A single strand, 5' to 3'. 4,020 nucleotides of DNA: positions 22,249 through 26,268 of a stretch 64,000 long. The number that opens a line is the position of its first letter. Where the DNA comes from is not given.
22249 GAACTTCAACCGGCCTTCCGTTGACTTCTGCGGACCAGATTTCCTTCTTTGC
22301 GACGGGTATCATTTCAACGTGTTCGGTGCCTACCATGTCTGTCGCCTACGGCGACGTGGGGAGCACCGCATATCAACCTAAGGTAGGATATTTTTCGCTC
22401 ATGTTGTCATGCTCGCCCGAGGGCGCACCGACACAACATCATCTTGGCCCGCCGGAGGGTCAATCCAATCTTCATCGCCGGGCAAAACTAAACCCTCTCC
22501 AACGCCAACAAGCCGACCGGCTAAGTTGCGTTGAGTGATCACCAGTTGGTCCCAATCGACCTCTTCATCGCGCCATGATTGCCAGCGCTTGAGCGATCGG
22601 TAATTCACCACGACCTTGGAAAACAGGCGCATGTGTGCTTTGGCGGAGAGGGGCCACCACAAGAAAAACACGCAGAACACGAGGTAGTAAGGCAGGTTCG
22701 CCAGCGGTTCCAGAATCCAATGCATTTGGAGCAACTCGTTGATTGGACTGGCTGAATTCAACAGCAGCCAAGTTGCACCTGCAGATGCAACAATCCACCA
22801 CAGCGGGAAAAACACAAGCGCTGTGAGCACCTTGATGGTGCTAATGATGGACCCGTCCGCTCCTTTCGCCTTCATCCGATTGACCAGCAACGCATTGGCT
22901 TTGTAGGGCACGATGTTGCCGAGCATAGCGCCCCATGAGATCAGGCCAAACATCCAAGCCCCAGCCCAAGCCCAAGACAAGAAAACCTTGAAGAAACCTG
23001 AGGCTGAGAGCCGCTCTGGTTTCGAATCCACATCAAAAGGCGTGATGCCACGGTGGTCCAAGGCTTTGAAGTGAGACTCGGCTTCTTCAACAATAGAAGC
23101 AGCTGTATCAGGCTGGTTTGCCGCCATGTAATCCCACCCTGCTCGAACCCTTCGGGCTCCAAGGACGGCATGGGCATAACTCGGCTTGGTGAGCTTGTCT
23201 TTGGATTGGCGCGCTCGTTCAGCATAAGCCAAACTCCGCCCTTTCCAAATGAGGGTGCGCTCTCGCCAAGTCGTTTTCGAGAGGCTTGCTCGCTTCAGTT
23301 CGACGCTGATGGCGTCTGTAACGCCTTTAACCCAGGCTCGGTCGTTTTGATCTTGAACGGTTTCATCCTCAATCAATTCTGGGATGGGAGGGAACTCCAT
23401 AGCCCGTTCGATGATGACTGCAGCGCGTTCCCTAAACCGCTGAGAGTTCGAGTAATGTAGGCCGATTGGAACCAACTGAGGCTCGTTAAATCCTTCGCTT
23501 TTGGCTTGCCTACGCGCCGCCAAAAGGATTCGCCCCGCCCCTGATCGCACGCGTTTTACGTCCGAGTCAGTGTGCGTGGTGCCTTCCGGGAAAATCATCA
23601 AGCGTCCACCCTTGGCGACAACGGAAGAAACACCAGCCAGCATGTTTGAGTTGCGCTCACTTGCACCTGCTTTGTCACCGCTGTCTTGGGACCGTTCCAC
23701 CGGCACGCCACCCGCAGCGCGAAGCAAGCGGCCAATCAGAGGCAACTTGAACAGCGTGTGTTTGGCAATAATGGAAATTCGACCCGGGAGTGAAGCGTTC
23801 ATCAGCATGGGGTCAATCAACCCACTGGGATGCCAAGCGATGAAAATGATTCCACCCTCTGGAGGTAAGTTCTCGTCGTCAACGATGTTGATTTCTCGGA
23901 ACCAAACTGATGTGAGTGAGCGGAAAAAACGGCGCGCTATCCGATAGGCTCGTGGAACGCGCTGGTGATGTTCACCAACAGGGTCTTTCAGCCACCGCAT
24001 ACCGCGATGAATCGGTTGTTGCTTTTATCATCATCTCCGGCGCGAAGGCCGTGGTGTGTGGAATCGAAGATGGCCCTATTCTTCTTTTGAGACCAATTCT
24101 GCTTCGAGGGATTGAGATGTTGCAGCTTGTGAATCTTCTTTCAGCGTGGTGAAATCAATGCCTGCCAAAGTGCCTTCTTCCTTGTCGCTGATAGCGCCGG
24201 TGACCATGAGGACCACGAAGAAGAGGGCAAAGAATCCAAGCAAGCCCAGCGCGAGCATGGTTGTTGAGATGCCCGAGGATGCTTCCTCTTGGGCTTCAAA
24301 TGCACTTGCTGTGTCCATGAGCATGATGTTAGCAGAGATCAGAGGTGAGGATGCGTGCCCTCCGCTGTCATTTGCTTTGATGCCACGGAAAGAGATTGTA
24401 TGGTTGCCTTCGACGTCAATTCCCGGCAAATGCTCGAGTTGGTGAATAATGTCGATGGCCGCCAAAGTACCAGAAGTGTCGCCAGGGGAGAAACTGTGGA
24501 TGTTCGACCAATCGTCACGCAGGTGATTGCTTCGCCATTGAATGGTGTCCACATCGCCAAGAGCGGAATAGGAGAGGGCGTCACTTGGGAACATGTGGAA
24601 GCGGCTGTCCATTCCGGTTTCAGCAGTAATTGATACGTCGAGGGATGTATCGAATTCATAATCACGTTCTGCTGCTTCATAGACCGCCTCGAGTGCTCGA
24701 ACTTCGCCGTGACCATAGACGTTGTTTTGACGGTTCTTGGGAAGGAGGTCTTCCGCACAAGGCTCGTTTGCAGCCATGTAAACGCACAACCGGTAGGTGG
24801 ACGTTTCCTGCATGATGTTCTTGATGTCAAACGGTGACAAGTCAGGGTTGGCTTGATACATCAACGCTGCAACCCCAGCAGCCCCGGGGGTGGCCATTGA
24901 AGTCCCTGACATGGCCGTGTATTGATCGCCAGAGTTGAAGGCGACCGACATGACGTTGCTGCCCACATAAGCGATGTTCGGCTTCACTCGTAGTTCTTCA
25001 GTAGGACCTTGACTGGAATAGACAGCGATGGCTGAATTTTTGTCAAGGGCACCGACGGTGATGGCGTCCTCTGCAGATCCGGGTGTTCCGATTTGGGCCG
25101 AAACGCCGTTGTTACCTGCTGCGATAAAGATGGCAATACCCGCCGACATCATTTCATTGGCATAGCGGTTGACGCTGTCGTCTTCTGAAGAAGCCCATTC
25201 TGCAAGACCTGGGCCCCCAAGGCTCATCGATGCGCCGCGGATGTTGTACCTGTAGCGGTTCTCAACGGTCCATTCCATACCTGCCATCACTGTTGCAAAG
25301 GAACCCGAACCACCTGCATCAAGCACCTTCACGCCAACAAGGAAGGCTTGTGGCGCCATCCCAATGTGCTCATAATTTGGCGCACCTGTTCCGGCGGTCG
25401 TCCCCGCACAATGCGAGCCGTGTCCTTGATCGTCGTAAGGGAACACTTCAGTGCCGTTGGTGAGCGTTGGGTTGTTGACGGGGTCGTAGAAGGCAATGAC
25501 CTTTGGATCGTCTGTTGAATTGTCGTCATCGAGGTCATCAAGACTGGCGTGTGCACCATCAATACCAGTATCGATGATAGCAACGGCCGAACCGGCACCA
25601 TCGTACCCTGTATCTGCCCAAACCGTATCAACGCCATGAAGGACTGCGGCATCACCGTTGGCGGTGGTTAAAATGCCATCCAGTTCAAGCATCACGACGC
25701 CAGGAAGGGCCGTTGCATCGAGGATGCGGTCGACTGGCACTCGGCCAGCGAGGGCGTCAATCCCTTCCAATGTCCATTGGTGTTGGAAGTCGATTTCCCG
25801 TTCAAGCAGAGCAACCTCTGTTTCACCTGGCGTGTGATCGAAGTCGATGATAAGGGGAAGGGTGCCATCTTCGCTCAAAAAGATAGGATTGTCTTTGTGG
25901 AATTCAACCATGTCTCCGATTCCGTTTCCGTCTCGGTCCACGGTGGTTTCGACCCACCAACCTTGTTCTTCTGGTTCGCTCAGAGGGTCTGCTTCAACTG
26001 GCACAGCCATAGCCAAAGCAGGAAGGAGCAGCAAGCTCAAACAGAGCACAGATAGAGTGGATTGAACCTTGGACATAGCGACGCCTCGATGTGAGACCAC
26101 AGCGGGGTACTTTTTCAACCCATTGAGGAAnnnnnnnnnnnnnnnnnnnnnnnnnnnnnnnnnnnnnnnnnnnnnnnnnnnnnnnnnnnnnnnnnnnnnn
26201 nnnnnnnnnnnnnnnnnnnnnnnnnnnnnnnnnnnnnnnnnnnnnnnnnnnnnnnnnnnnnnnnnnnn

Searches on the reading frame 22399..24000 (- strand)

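Call 19: search_protein_families(library=pfam, proteins=[window:22399-24000:-], max_evalue=0.01)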
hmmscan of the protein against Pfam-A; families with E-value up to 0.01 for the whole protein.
window:22399-24000:- (533 aa): 1 family
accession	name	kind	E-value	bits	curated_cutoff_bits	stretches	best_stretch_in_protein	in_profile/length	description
PF01553.26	Acyltransferase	-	3.9e-20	72.4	23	1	37-178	2-128/132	Acyltransferase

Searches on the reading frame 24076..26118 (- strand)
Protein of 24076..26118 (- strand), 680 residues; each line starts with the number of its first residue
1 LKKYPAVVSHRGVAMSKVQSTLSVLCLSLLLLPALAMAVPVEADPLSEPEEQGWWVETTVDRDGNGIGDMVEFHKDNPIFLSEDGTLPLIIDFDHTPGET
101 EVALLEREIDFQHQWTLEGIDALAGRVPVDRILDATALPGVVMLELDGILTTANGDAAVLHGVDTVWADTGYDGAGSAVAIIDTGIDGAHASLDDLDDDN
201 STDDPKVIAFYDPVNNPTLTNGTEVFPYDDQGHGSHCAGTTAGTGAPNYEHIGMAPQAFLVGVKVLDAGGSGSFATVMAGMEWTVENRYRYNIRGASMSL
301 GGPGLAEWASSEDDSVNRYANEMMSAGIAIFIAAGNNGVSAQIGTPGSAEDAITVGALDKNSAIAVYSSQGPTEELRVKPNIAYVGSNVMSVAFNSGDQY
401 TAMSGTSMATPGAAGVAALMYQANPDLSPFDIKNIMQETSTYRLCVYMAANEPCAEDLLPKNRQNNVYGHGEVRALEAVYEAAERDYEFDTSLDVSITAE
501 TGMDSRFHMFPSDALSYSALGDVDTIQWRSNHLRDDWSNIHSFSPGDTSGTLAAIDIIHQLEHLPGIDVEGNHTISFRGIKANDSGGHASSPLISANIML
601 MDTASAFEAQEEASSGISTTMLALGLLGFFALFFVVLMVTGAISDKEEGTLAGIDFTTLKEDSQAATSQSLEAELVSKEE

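Call 19: search_protein_families(library=pfam, proteins=[window:24076-26118:-], max_evalue=0.01)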
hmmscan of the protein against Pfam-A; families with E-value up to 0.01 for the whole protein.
window:24076-26118:- (680 aa): 1 family
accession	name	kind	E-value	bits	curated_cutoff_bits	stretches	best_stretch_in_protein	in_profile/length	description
PF00082.27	Peptidase_S8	-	4.8e-48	164.4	21.8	1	174-471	1-288/288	Subtilase family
